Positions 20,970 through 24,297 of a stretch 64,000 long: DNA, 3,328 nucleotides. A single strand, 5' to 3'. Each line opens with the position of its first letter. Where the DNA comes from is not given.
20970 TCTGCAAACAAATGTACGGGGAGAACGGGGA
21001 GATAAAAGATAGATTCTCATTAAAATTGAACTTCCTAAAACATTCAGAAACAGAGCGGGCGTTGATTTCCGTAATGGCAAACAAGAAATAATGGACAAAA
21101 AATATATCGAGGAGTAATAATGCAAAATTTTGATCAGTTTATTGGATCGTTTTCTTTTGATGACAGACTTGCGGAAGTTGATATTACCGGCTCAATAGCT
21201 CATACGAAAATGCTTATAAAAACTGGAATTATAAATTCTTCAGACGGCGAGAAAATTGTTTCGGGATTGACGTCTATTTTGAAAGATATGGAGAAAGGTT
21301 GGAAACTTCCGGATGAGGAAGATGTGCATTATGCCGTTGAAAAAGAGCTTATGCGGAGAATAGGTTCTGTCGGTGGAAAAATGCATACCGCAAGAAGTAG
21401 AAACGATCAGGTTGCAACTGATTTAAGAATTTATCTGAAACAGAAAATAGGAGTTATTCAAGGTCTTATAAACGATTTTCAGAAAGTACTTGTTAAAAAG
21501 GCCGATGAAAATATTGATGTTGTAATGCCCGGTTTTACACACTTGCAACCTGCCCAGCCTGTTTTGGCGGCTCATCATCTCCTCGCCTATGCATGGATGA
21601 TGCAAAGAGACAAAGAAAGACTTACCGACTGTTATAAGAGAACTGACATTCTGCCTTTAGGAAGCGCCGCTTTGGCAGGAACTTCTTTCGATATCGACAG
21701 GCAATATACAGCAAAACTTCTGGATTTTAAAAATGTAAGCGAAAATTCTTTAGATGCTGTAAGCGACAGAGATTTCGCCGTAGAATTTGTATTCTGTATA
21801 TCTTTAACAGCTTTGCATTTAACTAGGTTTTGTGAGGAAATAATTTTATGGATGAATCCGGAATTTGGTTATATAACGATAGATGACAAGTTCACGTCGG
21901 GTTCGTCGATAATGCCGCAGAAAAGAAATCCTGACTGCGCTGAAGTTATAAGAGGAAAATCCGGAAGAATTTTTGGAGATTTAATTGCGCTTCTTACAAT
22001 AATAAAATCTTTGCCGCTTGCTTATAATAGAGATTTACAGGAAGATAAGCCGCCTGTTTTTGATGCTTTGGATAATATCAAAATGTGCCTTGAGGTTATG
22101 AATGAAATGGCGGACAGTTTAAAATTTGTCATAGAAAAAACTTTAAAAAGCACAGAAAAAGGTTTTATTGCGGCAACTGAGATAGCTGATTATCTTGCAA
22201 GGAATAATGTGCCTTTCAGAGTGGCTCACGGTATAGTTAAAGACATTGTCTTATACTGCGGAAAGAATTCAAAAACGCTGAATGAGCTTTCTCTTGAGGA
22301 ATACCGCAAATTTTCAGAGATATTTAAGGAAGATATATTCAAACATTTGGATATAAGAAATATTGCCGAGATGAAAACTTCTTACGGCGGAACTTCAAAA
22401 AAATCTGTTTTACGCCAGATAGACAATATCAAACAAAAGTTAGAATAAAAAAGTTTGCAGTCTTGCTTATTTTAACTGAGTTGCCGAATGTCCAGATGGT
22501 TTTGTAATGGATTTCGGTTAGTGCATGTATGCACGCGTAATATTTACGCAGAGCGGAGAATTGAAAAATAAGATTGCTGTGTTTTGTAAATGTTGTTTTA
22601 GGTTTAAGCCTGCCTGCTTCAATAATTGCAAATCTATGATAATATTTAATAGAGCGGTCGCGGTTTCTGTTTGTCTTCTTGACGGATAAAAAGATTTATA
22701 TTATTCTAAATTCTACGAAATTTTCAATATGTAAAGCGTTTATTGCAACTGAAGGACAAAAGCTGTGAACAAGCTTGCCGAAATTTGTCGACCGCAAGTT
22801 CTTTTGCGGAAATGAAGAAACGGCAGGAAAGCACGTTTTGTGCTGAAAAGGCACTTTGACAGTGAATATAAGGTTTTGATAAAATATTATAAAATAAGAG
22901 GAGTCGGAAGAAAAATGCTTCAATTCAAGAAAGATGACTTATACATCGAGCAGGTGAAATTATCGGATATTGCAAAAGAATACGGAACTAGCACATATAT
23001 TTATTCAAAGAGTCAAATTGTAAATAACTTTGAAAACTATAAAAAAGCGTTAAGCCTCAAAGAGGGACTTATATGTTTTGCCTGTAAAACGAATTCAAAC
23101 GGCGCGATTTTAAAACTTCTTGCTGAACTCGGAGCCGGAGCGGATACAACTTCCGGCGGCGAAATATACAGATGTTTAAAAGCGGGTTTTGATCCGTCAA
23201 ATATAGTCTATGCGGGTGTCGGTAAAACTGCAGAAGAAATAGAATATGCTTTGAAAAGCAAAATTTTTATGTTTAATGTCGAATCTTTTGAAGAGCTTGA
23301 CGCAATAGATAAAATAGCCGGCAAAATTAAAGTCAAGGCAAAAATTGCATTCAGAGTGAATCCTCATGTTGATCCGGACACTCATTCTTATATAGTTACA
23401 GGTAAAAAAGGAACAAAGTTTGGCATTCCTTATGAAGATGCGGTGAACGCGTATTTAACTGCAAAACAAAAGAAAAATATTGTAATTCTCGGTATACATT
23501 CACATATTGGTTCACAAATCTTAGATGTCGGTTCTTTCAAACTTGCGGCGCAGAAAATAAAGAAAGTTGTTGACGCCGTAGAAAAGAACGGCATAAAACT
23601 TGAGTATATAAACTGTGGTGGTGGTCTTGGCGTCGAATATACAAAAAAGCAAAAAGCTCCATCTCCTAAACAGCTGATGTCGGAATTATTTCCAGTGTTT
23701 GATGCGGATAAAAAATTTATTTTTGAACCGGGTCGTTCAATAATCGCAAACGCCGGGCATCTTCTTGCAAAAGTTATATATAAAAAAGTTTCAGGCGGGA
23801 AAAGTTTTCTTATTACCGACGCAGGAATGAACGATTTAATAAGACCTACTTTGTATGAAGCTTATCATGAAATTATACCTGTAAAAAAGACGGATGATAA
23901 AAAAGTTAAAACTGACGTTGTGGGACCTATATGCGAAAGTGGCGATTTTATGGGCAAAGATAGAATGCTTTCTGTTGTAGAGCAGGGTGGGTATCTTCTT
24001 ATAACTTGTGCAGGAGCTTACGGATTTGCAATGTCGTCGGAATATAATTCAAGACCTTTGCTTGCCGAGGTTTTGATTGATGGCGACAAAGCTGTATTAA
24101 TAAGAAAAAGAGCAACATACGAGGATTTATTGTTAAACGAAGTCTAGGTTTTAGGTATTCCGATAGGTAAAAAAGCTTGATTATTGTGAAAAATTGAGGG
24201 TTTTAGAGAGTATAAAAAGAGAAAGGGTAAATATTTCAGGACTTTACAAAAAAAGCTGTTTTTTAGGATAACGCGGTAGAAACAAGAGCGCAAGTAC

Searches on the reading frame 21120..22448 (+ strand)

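Call 95: search_protein_families(library=pfam, proteins=[window:21120-22448:+], max_evalue=0.0001)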
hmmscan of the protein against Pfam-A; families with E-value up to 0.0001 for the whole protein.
window:21120-22448:+ (442 aa): 2 families
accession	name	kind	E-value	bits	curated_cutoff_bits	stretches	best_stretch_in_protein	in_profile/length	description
PF00206.25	Lyase_1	-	1.2e-70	238.9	27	1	5-286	12-312/312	Lyase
PF14698.11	ASL_C2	-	5.3e-22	78.5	27.3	1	349-415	1-67/69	Argininosuccinate lyase C-terminal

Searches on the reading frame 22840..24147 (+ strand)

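Call 95: search_protein_families(library=pfam, proteins=[window:22840-24147:+], max_evalue=0.0001)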
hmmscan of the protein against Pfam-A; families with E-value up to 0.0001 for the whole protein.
window:22840-24147:+ (435 aa): 3 families
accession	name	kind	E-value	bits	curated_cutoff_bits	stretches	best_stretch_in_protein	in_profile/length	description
PF02784.22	Orn_Arg_deC_N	-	4.9e-61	206.7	23.4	1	58-303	2-247/247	Pyridoxal-dependent decarboxylase, pyridoxal binding domain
PF00278.28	Orn_DAP_Arg_deC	-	1.8e-27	95.8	23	1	118-392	5-95/95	Pyridoxal-dependent decarboxylase, C-terminal sheet domain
PF01168.26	Ala_racemase_N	-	9.5e-06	25.9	24.1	1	58-260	4-194/220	Alanine racemase, N-terminal domain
